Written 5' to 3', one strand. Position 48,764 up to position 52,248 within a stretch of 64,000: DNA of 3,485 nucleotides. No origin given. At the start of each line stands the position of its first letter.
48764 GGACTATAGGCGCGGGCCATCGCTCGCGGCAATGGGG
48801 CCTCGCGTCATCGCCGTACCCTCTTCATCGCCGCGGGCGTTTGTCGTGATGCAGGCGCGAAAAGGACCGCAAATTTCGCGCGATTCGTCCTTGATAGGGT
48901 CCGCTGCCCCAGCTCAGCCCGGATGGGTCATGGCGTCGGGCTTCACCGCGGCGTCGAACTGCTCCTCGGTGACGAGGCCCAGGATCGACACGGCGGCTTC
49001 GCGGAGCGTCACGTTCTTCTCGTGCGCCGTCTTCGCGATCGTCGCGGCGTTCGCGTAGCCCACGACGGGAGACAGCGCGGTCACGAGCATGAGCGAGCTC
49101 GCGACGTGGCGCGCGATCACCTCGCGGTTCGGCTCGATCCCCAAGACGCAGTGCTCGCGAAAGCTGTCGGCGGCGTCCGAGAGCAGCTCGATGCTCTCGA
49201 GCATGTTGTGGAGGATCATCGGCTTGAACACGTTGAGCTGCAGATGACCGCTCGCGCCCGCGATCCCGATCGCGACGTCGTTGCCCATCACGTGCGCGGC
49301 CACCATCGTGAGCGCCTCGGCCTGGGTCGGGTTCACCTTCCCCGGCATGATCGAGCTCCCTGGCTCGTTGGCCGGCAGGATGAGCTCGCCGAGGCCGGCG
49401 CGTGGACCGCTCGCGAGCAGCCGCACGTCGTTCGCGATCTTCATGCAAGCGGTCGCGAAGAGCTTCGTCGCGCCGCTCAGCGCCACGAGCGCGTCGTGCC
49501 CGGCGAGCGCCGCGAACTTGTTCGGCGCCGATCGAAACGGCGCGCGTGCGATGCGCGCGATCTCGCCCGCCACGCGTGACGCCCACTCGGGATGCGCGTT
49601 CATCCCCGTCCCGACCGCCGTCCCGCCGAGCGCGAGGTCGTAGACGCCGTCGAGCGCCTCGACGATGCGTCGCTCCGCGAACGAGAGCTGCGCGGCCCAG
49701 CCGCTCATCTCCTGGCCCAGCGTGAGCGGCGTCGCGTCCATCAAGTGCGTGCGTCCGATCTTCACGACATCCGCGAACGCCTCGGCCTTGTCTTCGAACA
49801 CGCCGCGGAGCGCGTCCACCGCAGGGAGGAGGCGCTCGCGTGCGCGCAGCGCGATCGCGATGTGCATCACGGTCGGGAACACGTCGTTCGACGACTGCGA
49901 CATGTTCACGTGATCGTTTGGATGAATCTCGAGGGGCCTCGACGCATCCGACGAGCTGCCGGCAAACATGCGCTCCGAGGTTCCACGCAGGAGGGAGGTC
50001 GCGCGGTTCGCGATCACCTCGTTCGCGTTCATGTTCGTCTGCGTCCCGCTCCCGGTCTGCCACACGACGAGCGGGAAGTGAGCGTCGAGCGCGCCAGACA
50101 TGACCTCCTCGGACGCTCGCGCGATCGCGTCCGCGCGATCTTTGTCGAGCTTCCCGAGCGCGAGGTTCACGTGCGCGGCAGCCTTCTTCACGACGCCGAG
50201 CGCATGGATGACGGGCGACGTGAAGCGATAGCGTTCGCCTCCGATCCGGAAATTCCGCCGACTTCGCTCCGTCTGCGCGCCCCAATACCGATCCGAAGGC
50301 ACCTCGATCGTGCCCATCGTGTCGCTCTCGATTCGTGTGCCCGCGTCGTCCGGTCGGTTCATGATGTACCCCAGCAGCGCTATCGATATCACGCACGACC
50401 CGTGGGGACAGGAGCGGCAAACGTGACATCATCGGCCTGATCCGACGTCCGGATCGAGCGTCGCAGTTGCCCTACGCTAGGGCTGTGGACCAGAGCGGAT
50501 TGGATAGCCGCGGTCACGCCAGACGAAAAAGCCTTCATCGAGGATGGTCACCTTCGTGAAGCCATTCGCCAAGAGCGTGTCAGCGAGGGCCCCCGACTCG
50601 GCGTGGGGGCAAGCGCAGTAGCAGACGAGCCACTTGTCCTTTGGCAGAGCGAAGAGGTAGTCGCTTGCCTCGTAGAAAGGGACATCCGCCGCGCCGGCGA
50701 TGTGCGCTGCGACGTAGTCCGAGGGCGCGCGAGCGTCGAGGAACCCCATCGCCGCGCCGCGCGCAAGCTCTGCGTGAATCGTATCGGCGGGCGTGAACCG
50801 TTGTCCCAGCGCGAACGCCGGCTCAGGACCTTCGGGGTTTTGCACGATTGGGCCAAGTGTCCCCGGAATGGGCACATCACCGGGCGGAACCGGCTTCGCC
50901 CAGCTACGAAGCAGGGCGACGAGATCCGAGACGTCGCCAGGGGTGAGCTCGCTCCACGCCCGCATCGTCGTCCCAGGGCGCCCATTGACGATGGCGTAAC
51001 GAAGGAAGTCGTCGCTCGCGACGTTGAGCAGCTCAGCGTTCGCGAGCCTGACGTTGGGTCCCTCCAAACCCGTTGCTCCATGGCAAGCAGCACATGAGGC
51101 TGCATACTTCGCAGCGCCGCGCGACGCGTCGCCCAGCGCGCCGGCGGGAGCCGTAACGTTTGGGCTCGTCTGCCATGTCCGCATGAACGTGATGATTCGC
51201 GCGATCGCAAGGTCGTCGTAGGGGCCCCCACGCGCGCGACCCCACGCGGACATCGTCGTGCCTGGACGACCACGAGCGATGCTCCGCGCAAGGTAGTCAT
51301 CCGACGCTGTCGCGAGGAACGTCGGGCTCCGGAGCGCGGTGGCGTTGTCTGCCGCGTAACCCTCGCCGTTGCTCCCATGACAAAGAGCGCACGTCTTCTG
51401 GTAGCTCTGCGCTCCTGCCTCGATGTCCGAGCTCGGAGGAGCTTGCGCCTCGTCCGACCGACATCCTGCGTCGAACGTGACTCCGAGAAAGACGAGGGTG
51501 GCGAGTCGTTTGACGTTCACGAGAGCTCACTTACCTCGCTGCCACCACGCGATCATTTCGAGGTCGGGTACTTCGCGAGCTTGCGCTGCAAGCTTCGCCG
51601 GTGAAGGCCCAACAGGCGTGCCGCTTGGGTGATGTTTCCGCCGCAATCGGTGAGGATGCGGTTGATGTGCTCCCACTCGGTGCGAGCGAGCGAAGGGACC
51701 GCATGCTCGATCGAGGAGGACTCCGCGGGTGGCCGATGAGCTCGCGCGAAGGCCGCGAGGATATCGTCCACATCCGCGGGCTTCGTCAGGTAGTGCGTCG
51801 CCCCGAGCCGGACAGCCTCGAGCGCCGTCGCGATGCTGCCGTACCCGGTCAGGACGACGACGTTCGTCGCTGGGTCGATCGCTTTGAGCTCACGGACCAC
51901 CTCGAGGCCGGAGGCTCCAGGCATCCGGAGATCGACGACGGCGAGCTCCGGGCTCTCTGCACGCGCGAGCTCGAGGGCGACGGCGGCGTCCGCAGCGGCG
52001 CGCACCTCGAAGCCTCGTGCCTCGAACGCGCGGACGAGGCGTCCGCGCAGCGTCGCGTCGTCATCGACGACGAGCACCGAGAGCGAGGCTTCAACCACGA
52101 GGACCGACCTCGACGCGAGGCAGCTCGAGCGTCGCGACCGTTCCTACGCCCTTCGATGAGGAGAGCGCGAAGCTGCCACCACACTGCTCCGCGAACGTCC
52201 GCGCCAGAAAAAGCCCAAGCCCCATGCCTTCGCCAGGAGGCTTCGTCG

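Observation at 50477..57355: MbnP/MbnH-like 'metallo-mystery pair' operon beside a RegB/RegA redox two-component system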

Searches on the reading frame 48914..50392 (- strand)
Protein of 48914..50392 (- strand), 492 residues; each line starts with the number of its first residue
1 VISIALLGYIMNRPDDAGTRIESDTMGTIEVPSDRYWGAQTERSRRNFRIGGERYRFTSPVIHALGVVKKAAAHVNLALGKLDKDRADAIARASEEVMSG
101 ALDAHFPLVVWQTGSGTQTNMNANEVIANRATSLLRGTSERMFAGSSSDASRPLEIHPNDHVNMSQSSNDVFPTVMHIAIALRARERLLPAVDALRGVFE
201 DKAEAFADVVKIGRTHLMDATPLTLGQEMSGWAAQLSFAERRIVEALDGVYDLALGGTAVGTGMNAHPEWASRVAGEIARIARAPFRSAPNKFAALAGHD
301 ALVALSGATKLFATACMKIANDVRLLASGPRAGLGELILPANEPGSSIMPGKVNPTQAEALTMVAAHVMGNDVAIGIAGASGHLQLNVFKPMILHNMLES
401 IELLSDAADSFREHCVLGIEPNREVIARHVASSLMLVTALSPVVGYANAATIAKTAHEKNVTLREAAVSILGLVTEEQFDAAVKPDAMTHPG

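Call 89: search_protein_families(library=pfam, proteins=[window:48914-50392:-], max_evalue=0.001)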
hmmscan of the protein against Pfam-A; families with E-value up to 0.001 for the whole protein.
window:48914-50392:- (492 aa): 2 families
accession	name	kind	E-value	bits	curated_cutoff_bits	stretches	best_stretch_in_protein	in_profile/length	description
PF00206.25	Lyase_1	-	3e-106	355.8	27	1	27-370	1-312/312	Lyase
PF10415.14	FumaraseC_C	-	1.1e-19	71.1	32.5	1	436-490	1-54/54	Fumarase C C-terminus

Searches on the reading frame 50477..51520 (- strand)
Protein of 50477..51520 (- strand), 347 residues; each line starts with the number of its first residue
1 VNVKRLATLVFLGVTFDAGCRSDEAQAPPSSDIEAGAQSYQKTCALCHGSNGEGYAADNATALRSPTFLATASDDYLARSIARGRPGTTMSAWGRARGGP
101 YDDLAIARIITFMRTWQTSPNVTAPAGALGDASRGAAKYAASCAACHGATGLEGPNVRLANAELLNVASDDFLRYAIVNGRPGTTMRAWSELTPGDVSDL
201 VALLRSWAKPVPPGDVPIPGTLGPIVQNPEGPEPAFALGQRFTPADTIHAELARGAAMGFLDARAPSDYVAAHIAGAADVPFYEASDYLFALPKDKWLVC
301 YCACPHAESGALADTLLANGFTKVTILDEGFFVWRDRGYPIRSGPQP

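Call 3: search_protein_families(library=pfam, proteins=[window:50477-51520:-], max_evalue=0.01)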
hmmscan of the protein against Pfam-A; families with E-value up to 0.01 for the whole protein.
window:50477-51520:- (347 aa): 3 families
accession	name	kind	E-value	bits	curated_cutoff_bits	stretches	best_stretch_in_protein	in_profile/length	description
PF13442.11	Cytochrome_CBB3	-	6.3e-19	68.5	27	2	131-202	2-66/68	Cytochrome C oxidase, cbb3-type, subunit III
PF00034.26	Cytochrom_C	-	2.4e-14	54.8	21.3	2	33-115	1-88/90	Cytochrome c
PF00581.25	Rhodanese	-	1.7e-11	44.9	22.2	1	248-335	5-100/102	Rhodanese-like domain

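Call 4: search_protein_families(library=ncbifam, proteins=[window:50477-51520:-], max_evalue=0.01)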
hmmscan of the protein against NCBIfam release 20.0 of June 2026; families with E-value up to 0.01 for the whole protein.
window:50477-51520:- (347 aa): 19 families
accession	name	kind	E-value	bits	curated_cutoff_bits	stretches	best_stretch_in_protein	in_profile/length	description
NF050122.1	bc1_QcrC_actin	exception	1.9e-13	50.3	200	1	7-226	13-229/253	cytochrome bc1 complex diheme cytochrome c subunit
NF041203.1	rhodanese_LYCAU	equivalog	2.2e-13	50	115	1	260-341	39-123/126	rhodanese-related (seleno)protein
NF045521.1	rhoda_near_glyco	subfamily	1.1e-08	35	145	1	256-342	30-116/144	rhodanese homology domain-containing protein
TIGR00782.1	ccoP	equivalog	4.6e-08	32.7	179.95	1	31-106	201-271/285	cytochrome-c oxidase, cbb3-type subunit III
NF011054.0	PRK14486.1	equivalog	7.6e-08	32.2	447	1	26-115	205-289/294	putative bifunctional cbb3-type cytochrome c oxidase subunit II/cytochrome c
NF045773.1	cytochro_C550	exception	2.1e-06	27.6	125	0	29-61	45-77/118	cytochrome c550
TIGR02603.1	CxxCH_TIGR02603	domain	2.9e-06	27.3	68.15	0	130-151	1-22/134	putative heme-binding domain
NF045774.1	cytochro_C551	exception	8e-06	25.8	118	0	18-58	17-64/110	cytochrome c551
NF045930.1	Cytc6PetJCyano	equivalog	9.1e-06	25.6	135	0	119-149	16-45/110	cytochrome c6 PetJ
TIGR04494.1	c550_PedF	equivalog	2.3e-05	24.3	122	0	31-84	49-99/133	cytochrome c-550 PedF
NF001195.0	PRK00162.1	equivalog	2.8e-05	24.4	102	1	258-337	21-99/108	thiosulfate sulfurtransferase GlpE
NF049874.1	PdsA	exception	8.5e-05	22.5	330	0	127-191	12-75/198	periplasmic diheme shuttle PdsA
NF005902.0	PRK07878.1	equivalog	0.00013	21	647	1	246-335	292-382/392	adenylyltransferase/sulfurtransferase MoeZ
NF006444.0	PRK08762.1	equivalog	0.00016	20.4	449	1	249-342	23-115/387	molybdopterin-synthase adenylyltransferase MoeB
TIGR03874.1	4cys_cytochr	equivalog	0.00027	20.7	161.75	0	36-64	36-62/143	c-type cytochrome, methanol metabolism-related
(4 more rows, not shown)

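Call 69: find_homologous_proteins(query=window:50477-51520:-)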
Query window:50477-51520:- (347 aa): 1459 proteins with E <= 0.001 among 8000 candidates; the best 120 are listed.
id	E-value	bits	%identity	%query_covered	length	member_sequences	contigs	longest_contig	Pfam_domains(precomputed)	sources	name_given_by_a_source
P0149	7.5e-181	619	79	100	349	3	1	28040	PF00581.26,PF13442.12,PF00034.27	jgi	-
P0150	2.0e-173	595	76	100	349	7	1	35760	PF00581.26,PF13442.12,PF00034.27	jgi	-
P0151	2.6e-173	594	76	100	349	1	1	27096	PF00581.26,PF13442.12,PF00034.27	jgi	jgi:cytochrome c oxidase cbb3-type subunit III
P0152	1.1e-171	589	100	74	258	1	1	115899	PF00581.26,PF13442.12,PF00034.27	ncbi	-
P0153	8.7e-171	586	76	95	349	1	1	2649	PF00581.26,PF13442.12,PF00034.27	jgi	jgi:cytochrome c oxidase cbb3-type subunit III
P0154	3.4e-170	584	74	100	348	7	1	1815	PF00581.26,PF13442.12,PF00034.27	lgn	-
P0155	4.3e-170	584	75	99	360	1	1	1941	PF00581.26,PF13442.12,PF00034.27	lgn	-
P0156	3.5e-168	577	99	75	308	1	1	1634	PF13442.12,PF00034.27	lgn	-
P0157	1.5e-164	565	76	95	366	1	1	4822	PF00581.26,PF13442.12,PF00034.27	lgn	-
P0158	1.1e-163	563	74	96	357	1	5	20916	PF00581.26,PF13442.12,PF00034.27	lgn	-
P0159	3.1e-163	561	73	97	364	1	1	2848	PF00581.26,PF13442.12,PF00034.27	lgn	-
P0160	8.0e-163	560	75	96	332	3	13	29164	PF00581.26,PF13442.12,PF00034.27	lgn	-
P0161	1.5e-162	559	78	90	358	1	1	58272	PF00581.26,PF13442.12,PF00034.27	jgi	-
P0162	5.7e-162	557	75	95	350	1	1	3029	PF00581.26,PF13442.12,PF00034.27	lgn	-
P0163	7.6e-160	550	72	99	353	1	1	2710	PF00581.26,PF13442.12,PF00034.27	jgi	jgi:cytochrome c oxidase cbb3-type subunit 3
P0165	5.5e-156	537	69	100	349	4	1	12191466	PF00581.26,PF13442.12,PF00034.27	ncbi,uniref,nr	ncbi:Cytochrome c family protein [Labilithrix luteola]|uniref:Cytochrome c family protein n=1 Tax=La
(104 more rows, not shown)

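Call 70: find_encoding_contigs(protein=P0149, flank=10000, max_places=1)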
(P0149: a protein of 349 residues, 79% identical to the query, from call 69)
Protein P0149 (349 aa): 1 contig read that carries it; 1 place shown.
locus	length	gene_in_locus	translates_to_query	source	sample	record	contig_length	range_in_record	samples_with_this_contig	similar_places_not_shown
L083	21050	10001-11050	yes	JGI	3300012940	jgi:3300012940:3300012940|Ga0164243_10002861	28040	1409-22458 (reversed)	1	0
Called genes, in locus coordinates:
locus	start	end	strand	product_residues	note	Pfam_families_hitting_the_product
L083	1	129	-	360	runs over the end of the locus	-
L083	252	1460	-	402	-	PF04885:Stig1 (faint)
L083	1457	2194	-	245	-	PF13428:TPR_14 (faint)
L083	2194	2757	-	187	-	PF04542:Sigma70_r2, PF08281:Sigma70_r4_2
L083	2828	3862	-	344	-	-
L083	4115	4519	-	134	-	-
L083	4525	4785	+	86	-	-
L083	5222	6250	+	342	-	PF20243:MbnP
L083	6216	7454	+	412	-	PF00034:Cytochrom_C (faint), PF03150:CCP_MauG, PF21419:RoxA-like_Cyt-c (weak)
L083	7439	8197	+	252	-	-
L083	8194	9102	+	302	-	-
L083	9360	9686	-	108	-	PF03918:CcmH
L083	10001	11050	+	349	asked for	PF13442:Cytochrome_CBB3, PF00034:Cytochrom_C, PF00581:Rhodanese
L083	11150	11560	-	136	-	-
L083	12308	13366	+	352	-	-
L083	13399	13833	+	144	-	PF00903:Glyoxalase (weak)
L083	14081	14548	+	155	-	-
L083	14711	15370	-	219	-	PF00440:TetR_N, PF13305:TetR_C_33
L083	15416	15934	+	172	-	PF13826:Monooxy_af470-like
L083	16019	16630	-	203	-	-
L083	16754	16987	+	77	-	-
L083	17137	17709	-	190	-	-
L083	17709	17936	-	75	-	-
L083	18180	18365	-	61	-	-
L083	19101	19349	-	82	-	-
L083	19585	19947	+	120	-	-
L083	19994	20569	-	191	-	-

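Call 71: find_encoding_contigs(protein=P0161, flank=10000, max_places=1)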
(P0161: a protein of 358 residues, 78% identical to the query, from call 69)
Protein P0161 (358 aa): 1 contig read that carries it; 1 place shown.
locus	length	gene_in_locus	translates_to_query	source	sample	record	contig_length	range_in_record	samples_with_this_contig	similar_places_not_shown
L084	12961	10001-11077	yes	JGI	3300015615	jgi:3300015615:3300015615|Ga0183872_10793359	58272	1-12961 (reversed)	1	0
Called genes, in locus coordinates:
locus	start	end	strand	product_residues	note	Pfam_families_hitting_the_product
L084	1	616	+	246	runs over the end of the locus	PF00106:adh_short, PF08659:KR, PF13561:adh_short_C2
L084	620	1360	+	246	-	PF00106:adh_short, PF08659:KR (weak), PF13561:adh_short_C2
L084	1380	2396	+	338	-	-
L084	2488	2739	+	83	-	PF00196:GerE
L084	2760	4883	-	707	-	-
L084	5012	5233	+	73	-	-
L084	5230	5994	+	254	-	PF20243:MbnP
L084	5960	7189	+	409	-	PF03150:CCP_MauG, PF21419:RoxA-like_Cyt-c (faint)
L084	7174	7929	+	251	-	-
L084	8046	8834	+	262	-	-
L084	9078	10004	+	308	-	-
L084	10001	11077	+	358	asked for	PF13442:Cytochrome_CBB3, PF00034:Cytochrom_C (weak), PF13442:Cytochrome_CBB3, PF00581:Rhodanese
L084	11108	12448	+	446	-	-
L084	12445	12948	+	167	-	PF00072:Response_reg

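Call 72: find_encoding_contigs(protein=P0165, flank=10000, max_places=1)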
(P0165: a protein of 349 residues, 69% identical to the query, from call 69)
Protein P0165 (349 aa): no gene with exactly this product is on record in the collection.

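Call 85: search_protein_families(library=ncbifam, proteins=[L084:9078-10004:+], max_evalue=0.00001)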
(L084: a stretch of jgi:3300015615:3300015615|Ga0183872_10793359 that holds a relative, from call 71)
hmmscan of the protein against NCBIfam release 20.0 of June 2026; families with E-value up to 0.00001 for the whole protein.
L084:9078-10004:+ (308 aa): 0 families

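Call 89: search_protein_families(library=pfam, proteins=[L084:9078-10004:+], max_evalue=0.001)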
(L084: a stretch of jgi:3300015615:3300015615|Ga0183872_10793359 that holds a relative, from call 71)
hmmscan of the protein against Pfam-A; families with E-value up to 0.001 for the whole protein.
L084:9078-10004:+ (308 aa): 0 families

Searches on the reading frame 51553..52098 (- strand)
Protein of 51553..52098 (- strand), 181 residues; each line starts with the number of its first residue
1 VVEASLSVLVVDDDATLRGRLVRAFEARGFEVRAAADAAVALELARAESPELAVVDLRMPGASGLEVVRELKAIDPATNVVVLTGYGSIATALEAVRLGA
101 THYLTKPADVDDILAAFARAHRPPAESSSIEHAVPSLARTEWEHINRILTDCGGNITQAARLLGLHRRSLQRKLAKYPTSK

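Call 3: search_protein_families(library=pfam, proteins=[window:51553-52098:-], max_evalue=0.01)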
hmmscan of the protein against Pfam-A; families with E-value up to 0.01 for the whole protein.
window:51553-52098:- (181 aa): 5 families
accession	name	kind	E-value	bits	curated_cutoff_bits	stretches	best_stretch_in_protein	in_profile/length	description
PF00072.30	Response_reg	-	3e-27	95.4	30.2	1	8-116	1-109/111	Response regulator receiver domain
PF02954.25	HTH_8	-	3.3e-13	49.6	22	1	137-177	2-42/42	Bacterial regulatory protein, Fis family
PF13556.12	HTH_30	-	6e-06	26.4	27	1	149-176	8-35/59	PucR C-terminal helix-turn-helix domain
PF23198.2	PDE8A_N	-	0.0021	18.4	29.6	1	20-83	25-89/147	PDE8A-like, N-terminal domain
PF13551.12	HTH_29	-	0.0047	17.4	28.1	0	151-173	9-32/64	Winged helix-turn helix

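Call 4: search_protein_families(library=ncbifam, proteins=[window:51553-52098:-], max_evalue=0.01)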
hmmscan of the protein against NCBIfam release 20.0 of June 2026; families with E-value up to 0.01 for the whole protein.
window:51553-52098:- (181 aa): 108 families (the best 25 are shown)
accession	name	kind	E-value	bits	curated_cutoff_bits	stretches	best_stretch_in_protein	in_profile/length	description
NF033791.1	ActR_PrrA_rreg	equivalog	1.3e-50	171.8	250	1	7-176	3-169/173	ActR/PrrA/RegA family redox response regulator transcription factor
NF008469.0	PRK11361.1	equivalog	2e-27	96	714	1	5-133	4-132/461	acetoacetate metabolism transcriptional regulator AtoC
TIGR01818.1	ntrC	equivalog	3e-27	95.5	558.6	1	8-132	1-125/463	nitrogen regulation protein NR(I)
NF051870.1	NAssimRespRegNtrX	equivalog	4.3e-25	88.5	600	1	7-121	3-119/452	nitrogen assimilation response regulator NtrX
NF007689.0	PRK10365.1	equivalog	3.2e-24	85.5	760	1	1-142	1-139/441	sigma-54-dependent response regulator transcription factor ZraR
NF045505.1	RR_RssB_Pseudo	equivalog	9.2e-24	84.2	700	1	1-113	1-113/394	two-component system response regulator RssB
NF006900.1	PRK09390.1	equivalog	1.4e-23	83.5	255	1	6-129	5-128/203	response regulator FixJ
NF008176.1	PRK10923.1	equivalog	1.2e-21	76.8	620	1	8-120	6-118/469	nitrogen regulation protein NR(I)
NF011695.0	PRK15115.1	equivalog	2.1e-21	76.2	763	1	4-121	5-122/445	two-component system response regulator GlrR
NF041946.1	LuxO_transreg_Vib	equivalog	1.8e-20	73.2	800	1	26-120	17-111/463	quorum-sensing sigma-54 dependent transcriptional regulator LuxO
TIGR02915.1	PEP_resp_reg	equivalog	4.8e-20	71.8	502.6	1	8-122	1-118/445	PEP-CTERM-box response regulator transcription factor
NF007005.1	PRK09468.1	equivalog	6.2e-19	68.4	331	1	7-118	5-116/237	osmolarity response regulator transcription factor OmpR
NF047793.1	ResRegPgtA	equivalog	8.9e-19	67.6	650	1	1-120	1-120/414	two-component system response regulator PgtA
NF053512.1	nitric_RR_NosR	exception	5.7e-18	65.1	400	1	8-120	1-114/422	response regulator c-di-GMP phosphodiesterase, NosR family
NF049963.1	RespRegFlgRCampy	domain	2.1e-17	63.1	750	1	7-120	2-112/429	fla regulon two-component system response regulator FlgR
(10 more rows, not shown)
